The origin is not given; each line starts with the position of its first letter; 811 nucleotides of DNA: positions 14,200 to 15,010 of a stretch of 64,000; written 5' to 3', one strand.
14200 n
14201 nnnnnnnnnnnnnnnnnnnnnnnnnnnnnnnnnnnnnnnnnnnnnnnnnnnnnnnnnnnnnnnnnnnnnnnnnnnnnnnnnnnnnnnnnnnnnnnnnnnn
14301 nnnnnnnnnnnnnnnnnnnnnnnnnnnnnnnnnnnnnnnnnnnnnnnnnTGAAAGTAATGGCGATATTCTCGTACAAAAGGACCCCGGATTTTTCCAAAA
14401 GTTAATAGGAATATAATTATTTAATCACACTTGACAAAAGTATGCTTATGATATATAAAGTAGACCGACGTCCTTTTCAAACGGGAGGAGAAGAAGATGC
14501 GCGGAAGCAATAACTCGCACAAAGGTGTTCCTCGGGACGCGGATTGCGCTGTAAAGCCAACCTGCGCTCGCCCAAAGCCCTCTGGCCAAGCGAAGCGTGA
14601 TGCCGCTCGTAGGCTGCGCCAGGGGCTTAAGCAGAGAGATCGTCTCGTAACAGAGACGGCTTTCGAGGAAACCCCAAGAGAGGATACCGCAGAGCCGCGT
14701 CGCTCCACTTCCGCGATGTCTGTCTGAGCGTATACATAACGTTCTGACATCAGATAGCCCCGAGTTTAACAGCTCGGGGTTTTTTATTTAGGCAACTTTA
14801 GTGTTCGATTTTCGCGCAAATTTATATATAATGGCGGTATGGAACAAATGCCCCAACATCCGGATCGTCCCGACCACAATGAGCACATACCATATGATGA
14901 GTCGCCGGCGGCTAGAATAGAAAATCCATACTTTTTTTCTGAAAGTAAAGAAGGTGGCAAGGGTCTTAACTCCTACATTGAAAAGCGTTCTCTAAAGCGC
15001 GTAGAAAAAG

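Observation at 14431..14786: Autonomous ~320-nt GC-rich transcription unit of unknown identity (ncRNA or small Arg-rich protein)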

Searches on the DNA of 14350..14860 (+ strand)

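Call 4: search_rna_families(source=window, start=14350, end=14860, threshold=evalue, max_evalue=10, show_alignments=4)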
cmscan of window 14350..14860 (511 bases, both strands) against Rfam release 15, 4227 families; matches with E-value up to 10: 7.
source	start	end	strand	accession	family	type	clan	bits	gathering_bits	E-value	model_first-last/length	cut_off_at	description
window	14751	14786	+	RF01791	F6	Gene; sRNA;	-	22.7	46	0.11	1-57/57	no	F6 TB sRNA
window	14737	14787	+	RF02399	NsiR1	Gene; sRNA;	-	22.6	39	0.035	1-60/60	no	Nitrogen stress-induced RNA 1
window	14707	14787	+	RF02837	anti-hemB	Gene; sRNA;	-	20.6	49.5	0.019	1-81/81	no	Burkholderia RNA 7 (anti-hemB)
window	14717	14787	+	RF02278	Betaproteobacteria_toxic_sRNA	Gene; sRNA;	-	17.8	50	0.46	1-64/64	no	Betaproteobacteria toxic small RNA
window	14763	14796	+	RF01379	CRISPR-DR66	Gene; CRISPR;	CL00014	15.9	45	6.4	1-37/37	no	CRISPR RNA direct repeat element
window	14751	14786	-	RF01791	F6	Gene; sRNA;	-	15.8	46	5.4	1-57/57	no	F6 TB sRNA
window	14417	14520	-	RF00398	SNORA15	Gene; snRNA; snoRNA; HACA-box;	-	14.6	47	6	1-137/137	no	Small nucleolar RNA SNORA15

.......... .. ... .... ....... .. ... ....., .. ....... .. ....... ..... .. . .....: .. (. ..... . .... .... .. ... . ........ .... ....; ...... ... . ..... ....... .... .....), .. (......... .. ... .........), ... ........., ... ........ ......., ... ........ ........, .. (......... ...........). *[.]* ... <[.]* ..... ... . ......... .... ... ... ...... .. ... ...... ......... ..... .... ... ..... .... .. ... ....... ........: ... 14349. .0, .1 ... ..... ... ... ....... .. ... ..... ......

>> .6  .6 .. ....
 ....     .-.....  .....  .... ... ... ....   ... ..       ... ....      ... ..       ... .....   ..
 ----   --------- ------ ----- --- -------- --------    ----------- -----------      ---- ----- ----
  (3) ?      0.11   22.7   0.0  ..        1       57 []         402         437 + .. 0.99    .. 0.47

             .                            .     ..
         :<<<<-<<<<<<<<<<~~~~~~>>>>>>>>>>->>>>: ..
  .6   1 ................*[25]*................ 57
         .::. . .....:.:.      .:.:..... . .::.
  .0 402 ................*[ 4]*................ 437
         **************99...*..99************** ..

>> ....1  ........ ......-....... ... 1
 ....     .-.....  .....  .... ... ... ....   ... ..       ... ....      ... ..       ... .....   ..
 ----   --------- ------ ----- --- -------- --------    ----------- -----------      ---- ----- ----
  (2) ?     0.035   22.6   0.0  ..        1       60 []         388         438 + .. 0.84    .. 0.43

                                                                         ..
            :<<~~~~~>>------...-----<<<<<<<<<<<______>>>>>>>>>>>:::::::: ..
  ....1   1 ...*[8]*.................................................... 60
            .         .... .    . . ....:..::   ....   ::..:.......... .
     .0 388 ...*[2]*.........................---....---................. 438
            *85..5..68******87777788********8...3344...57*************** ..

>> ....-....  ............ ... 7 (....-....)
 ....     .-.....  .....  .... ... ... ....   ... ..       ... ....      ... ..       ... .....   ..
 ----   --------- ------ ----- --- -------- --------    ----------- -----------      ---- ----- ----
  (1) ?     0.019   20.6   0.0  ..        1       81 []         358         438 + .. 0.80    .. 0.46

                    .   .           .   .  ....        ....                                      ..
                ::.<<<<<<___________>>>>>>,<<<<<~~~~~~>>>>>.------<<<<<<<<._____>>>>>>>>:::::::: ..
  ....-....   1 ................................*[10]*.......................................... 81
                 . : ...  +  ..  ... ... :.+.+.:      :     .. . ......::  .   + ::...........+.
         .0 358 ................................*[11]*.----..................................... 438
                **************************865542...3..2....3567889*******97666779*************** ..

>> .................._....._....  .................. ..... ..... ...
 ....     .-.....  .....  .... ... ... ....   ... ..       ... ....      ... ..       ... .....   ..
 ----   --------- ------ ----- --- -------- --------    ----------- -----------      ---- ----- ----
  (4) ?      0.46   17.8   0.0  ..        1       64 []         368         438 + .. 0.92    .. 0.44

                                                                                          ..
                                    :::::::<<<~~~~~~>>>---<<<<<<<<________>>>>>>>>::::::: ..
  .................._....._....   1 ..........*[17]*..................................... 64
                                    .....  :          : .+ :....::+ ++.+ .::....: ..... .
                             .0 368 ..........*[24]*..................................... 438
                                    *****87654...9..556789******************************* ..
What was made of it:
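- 14756..14786 (+): Intrinsic terminator: an 11-bp stem with 6 G-C pairs and a 4-nt loop, followed by a U-run. The weak Rfam matches at E = 0.02-0.5 cover only this hairpin (call 4).
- On SRP RNA, 6S RNA and other curated ncRNA families: Only terminator-type matches were found, well below the gathering scores (call 4).
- No Rfam match to the body was found at E <= 10 (call 4).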

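Call 73: search_dna_similar(query=window:14431-14790:+, collection=phages, mode=distant, max_rows=5)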
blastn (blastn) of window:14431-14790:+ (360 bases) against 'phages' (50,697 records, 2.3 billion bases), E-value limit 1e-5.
No match.

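Call 74: search_dna_similar(query=window:14431-14790:+, collection=plasmids, mode=distant, max_rows=5)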
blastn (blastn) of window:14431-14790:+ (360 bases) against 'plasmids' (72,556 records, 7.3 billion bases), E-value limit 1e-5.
No match.
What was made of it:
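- Tried and rejected: No match (calls 73, 74).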

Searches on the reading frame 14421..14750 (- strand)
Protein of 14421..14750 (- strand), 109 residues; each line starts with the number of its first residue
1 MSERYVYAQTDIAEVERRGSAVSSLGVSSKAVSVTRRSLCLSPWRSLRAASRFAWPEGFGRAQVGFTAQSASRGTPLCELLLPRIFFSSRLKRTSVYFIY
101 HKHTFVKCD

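Call 10: search_protein_families(library=pfam, proteins=[window:14421-14750:-], max_evalue=0.1)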
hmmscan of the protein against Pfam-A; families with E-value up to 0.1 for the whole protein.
window:14421-14750:- (109 aa): 0 families
